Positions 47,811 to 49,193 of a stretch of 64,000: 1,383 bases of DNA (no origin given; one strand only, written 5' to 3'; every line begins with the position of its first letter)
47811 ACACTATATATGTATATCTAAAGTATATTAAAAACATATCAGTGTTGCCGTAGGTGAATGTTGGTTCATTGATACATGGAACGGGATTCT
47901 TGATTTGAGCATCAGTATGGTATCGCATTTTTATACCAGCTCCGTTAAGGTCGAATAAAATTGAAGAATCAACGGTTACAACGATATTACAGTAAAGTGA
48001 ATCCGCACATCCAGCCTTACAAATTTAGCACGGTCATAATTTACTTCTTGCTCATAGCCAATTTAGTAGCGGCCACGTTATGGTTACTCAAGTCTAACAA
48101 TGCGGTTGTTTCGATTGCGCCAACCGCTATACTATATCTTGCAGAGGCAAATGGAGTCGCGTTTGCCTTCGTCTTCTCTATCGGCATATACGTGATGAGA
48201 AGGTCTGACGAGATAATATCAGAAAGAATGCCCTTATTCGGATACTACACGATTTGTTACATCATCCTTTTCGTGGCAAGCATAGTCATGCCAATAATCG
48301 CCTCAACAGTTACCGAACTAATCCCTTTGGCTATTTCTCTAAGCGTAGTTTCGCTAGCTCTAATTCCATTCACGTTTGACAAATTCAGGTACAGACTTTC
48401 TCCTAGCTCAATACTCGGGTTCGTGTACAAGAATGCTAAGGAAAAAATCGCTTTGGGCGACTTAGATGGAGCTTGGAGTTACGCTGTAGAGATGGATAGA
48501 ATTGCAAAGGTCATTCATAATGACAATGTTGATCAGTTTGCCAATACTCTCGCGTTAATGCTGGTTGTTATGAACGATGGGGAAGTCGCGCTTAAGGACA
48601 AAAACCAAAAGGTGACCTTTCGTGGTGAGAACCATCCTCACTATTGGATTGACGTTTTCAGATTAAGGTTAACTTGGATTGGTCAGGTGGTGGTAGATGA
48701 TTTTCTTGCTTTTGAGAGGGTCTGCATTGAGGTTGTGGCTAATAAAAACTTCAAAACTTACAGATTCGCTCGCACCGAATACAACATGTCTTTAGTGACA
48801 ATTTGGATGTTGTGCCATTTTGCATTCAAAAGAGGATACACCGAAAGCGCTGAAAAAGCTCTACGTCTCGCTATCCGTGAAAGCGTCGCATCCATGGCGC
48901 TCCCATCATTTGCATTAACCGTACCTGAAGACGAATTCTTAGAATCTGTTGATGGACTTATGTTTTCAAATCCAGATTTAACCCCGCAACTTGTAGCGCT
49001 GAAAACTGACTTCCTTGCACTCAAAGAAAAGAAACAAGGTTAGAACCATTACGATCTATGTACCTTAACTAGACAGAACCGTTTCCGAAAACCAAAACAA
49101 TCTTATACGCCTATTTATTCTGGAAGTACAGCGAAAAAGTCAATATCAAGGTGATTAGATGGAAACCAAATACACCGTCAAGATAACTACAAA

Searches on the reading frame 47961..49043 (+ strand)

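Call 3: search_protein_families(library=pfam, proteins=[window:47961-49043:+], max_evalue=0.1)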
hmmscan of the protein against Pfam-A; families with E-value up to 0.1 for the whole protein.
window:47961-49043:+ (360 aa): 1 family
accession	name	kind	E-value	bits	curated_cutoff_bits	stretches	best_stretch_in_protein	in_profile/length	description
PF08424.15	NRDE-2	-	0.092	12.3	34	0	209-297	88-174/323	NRDE-2, necessary for RNA interference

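Call 4: search_protein_families(library=padloc, proteins=[window:47961-49043:+], max_evalue=0.1)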
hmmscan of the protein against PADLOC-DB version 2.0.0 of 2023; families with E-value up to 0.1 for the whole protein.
window:47961-49043:+ (360 aa): 0 families

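Call 5: search_protein_families(library=ncbifam, proteins=[window:47961-49043:+], max_evalue=0.1)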
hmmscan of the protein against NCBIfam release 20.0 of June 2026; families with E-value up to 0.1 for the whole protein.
window:47961-49043:+ (360 aa): 1 family
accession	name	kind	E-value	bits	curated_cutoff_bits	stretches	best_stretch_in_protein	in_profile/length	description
NF042951.1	epi-cubol_syn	equivalog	0.065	12.4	500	1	246-304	19-76/292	4-epi-cubebol synthase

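Call 67: search_protein_families(library=padloc, proteins=[window:47961-49043:+], max_evalue=0.01)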
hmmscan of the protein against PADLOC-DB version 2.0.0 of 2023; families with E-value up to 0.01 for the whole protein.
window:47961-49043:+ (360 aa): 0 families
